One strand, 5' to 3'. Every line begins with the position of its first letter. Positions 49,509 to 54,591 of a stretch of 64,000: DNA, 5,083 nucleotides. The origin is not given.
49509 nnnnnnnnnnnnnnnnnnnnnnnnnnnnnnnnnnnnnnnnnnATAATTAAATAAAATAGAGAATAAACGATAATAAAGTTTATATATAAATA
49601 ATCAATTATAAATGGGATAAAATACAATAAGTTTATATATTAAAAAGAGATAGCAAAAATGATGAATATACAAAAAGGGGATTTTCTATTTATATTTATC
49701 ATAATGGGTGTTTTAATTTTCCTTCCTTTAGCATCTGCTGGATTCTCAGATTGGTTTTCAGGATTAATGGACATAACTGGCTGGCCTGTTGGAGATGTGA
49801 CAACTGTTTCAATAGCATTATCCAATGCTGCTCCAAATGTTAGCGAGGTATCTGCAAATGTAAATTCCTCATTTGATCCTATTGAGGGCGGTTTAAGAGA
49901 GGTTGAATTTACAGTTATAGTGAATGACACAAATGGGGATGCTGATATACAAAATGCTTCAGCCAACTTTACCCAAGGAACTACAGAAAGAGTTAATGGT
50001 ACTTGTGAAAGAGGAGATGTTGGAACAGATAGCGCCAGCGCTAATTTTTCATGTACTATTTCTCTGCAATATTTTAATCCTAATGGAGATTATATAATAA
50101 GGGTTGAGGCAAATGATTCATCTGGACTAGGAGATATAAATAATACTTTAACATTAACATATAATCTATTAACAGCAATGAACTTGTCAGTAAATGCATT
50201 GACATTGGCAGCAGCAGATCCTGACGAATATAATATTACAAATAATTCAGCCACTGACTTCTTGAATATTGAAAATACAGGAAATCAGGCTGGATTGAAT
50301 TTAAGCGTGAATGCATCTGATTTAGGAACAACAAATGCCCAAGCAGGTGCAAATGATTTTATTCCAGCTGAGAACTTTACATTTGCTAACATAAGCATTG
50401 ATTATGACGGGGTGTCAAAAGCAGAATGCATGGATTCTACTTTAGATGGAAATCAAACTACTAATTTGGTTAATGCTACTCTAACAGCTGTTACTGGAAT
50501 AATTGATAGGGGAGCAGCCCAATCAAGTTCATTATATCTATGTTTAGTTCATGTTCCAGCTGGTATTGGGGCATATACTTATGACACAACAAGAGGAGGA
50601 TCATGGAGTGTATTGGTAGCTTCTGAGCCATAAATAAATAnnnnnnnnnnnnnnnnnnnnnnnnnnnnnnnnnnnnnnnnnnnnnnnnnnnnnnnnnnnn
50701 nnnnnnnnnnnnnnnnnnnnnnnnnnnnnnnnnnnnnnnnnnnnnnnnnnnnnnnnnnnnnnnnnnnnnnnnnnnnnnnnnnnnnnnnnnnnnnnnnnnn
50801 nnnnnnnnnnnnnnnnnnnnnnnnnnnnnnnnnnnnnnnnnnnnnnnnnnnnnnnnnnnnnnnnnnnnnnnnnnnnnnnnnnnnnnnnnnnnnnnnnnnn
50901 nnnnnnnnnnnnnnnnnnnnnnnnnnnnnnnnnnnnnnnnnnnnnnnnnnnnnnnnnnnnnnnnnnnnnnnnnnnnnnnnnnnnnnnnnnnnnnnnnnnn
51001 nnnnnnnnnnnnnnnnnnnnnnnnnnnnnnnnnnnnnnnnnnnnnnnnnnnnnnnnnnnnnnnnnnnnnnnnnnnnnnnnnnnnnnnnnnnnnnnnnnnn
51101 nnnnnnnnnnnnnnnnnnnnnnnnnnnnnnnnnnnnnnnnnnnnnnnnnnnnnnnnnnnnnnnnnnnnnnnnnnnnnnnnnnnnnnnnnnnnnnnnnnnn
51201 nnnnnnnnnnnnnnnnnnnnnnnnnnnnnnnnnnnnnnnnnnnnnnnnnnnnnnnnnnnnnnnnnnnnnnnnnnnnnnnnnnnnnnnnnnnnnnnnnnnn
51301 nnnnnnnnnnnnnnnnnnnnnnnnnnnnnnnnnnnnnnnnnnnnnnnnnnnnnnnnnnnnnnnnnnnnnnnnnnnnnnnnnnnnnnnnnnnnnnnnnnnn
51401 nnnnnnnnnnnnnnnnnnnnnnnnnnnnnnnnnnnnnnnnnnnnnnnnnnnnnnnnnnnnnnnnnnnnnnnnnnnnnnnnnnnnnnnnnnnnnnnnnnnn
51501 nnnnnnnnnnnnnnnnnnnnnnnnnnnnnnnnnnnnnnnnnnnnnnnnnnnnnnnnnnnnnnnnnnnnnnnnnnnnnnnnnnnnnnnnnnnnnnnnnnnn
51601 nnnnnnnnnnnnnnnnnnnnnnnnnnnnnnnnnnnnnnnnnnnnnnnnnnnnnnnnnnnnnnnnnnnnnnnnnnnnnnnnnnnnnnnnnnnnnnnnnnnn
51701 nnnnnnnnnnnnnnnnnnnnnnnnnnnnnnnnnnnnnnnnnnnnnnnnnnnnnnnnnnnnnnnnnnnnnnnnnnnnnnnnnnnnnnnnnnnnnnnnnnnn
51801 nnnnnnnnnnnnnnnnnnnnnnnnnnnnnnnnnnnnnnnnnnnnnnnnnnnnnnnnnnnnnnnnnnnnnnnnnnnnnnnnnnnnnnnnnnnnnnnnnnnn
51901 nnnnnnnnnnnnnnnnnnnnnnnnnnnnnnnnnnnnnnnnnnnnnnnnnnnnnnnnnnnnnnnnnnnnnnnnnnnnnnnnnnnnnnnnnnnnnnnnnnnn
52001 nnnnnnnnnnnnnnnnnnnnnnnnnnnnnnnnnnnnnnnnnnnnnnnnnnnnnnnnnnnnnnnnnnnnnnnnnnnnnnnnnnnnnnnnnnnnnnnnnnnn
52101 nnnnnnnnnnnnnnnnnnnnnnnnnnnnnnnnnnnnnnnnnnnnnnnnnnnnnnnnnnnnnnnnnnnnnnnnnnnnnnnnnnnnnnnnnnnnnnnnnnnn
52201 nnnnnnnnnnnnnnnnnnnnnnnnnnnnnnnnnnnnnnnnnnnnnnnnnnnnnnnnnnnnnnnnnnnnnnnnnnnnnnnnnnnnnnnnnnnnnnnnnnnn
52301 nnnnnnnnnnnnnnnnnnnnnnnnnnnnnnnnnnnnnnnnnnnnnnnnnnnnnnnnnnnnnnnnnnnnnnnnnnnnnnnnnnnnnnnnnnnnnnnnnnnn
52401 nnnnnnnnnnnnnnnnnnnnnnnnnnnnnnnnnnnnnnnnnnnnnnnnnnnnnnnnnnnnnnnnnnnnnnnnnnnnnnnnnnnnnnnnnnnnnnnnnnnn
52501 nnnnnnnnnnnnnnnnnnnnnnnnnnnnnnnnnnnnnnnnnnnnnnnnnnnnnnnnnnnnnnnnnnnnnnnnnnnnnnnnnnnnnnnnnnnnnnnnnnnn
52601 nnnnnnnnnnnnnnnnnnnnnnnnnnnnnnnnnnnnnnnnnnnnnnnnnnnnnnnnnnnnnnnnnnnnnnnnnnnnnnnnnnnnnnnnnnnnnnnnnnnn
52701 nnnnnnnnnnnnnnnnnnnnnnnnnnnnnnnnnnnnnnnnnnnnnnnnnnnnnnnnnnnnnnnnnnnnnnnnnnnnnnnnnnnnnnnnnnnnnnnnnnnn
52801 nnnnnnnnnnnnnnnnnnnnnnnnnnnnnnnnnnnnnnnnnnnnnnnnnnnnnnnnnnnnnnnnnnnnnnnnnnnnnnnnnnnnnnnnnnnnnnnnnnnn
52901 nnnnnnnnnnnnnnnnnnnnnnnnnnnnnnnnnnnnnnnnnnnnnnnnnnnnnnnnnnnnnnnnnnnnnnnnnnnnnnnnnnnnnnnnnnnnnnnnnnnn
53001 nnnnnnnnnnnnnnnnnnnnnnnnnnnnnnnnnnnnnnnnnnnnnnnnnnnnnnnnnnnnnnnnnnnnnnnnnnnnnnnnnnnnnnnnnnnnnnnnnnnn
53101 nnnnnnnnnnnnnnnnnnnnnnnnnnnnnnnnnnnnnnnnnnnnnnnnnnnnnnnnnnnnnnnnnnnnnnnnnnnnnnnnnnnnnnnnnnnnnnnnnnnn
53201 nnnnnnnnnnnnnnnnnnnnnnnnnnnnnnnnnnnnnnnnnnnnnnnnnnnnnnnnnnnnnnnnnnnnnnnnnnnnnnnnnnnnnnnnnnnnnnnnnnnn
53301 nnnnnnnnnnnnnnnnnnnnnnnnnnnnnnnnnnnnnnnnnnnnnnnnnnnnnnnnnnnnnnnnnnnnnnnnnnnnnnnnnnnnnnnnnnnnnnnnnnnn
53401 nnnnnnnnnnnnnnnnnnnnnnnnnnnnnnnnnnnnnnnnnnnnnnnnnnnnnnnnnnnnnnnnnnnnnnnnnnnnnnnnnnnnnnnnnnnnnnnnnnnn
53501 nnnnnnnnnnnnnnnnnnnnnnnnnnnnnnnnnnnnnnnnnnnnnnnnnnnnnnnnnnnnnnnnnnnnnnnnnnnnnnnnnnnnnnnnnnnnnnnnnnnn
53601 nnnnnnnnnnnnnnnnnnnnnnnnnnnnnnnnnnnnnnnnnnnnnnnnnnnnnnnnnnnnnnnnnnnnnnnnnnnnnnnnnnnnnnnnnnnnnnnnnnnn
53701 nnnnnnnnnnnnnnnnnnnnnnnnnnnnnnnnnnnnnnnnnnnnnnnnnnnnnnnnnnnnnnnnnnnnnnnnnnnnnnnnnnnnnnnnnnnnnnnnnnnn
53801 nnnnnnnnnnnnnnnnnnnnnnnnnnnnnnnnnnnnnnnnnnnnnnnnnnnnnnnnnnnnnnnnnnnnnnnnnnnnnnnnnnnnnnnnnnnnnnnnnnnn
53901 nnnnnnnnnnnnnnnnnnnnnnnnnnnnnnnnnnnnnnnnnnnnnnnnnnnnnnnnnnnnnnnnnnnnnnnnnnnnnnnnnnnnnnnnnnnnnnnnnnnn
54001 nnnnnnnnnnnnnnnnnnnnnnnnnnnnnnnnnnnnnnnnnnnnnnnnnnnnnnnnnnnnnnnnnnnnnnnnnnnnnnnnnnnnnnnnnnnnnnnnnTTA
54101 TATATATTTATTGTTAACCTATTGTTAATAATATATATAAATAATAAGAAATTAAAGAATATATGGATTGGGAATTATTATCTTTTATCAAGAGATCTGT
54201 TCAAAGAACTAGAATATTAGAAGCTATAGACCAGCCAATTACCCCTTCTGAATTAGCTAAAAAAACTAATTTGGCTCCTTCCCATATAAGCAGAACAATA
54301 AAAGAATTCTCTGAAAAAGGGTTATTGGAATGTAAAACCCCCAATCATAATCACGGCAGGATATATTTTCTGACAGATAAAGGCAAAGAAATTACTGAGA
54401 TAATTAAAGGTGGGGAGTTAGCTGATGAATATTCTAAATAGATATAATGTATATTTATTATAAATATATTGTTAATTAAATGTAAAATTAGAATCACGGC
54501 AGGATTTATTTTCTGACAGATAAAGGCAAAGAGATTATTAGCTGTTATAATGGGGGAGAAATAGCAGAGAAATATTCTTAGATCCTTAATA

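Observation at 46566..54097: Extremely sequon-dense surface proteins downstream of the glycan island; the adhesin C-terminal domain is duplicated as a standalone gene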

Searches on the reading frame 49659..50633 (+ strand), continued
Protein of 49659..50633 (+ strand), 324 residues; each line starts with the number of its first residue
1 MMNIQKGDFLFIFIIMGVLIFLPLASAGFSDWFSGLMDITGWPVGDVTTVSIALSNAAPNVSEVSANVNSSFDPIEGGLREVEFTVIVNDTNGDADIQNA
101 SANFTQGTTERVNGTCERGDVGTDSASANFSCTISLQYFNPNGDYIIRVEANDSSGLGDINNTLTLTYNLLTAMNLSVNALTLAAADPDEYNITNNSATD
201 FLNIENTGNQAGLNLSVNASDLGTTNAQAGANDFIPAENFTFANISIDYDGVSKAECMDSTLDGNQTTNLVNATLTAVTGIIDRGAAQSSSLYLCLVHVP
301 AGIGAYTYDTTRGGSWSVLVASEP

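Call 91: fold_search(model_id=the predicted structure, library=viral)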
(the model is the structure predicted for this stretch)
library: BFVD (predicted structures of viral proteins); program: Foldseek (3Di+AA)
matches with E <= 10: 1150; with E <= 0.001: 9
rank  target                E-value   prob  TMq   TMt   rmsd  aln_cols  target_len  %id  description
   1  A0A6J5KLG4            5.3e-05  1.00  0.26  0.29  14.5       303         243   14  Uncharacterized protein [uncultured Caudovirales phage]
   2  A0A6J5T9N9            3.0e-04  0.97  0.25  0.26  18.5       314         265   10  Uncharacterized protein [uncultured Caudovirales phage]
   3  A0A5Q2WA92            6.0e-04  1.00  0.30  0.07  13.9       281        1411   14  (no name in the UniProt tables at hand)
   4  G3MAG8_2              6.0e-04  0.98  0.24  0.09  16.9       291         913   10  Gp427 [Bacillus phage G]
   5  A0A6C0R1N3            7.0e-04  0.93  0.25  0.10  23.8       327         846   13  PKD/Chitinase domain-containing protein [Alteromonas phage vB_AmeM_PT11-V22]
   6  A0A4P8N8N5            8.2e-04  0.97  0.23  0.28  17.8       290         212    9  Uncharacterized protein [Rheinheimera phage Barba21A]
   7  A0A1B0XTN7            8.2e-04  0.90  0.23  0.14  15.8       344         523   10  (no name in the UniProt tables at hand)
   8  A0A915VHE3            9.0e-04  0.87  0.23  0.22  12.5       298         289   11  (no name in the UniProt tables at hand)
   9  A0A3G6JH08            9.5e-04  1.00  0.26  0.54   5.2       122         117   12  (no name in the UniProt tables at hand)
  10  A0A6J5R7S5            1.2e-03  0.99  0.29  0.14  16.5       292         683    8  Peptidase S8/S53 domain containing protein [uncultured Caudovirales phage]
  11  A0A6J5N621            1.2e-03  0.93  0.25  0.22  12.6       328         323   10  Uncharacterized protein [uncultured Caudovirales phage]
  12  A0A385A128            1.4e-03  0.89  0.23  0.19  13.2       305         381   10  (no name in the UniProt tables at hand)
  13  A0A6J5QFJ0            1.9e-03  1.00  0.29  0.24  15.1       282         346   14  Glycine-rich domain-containing protein [uncultured Caudovirales phage]
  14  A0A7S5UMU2            2.4e-03  0.95  0.25  0.22  14.1       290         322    9  Uncharacterized protein [Bacteroides phage crAss002]
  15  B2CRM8                2.9e-03  0.90  0.26  0.20  13.2       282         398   11  Uncharacterized protein [Betalipothrixvirus uzonense]
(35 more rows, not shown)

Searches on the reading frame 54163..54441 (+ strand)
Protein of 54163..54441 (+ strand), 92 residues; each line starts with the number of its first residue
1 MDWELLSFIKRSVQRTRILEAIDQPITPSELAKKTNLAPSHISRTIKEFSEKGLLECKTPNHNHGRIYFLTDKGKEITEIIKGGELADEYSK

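Call 4: search_protein_families(library=pfam, proteins=[window:54163-54441:+], max_evalue=0.1)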
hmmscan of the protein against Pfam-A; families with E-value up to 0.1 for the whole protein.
window:54163-54441:+ (92 aa): 26 families (the best 25 are shown)
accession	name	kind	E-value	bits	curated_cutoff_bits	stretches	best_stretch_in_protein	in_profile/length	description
PF25213.1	HVO_A0261_N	-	1.4e-08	34.9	35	1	6-79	4-72/86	HVO_A0261 N-terminal domain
PF14947.12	HTH_45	-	2.9e-06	27.6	25.5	1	17-82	10-70/77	Winged helix-turn-helix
PF13412.12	HTH_24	-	3.8e-06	26.8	21.9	1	17-56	7-48/48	Winged helix-turn-helix DNA-binding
PF13545.12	HTH_Crp_2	-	5e-06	26.8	27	1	18-58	17-54/70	Crp-like helix-turn-helix domain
PF01047.28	MarR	-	5.3e-06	26.7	24.6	1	24-56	16-48/59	MarR family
PF12840.13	HTH_20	-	6.8e-06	26.4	27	1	15-57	6-50/51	Helix-turn-helix domain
PF12802.13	MarR_2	-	8.2e-06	26.3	27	1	23-66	16-60/61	MarR family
PF13551.12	HTH_29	-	3.3e-05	24.3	28.1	1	18-66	4-52/64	Winged helix-turn helix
PF13384.12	HTH_23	-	0.00051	20.2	24.6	1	12-54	4-46/50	Homeodomain-like domain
PF13463.12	HTH_27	-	0.0008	20.1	22.2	1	24-74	17-68/68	Winged helix DNA-binding domain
PF22194.2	F-93_WHD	-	0.00098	19.6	28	1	23-74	9-62/62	F-93, winged-helix domain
PF21984.2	DnaD_N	-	0.0012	19.5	27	1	26-68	36-78/101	DnaD N-terminal domain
PF08100.18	Dimerisation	-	0.0012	19.1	25.6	1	18-74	30-87/93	O-methyltransferase dimerisation domain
PF09339.16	HTH_IclR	-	0.0012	19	22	1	19-56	12-49/52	IclR helix-turn-helix domain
PF07381.18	EarA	-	0.0023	18.2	22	1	9-80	5-89/90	EarA-like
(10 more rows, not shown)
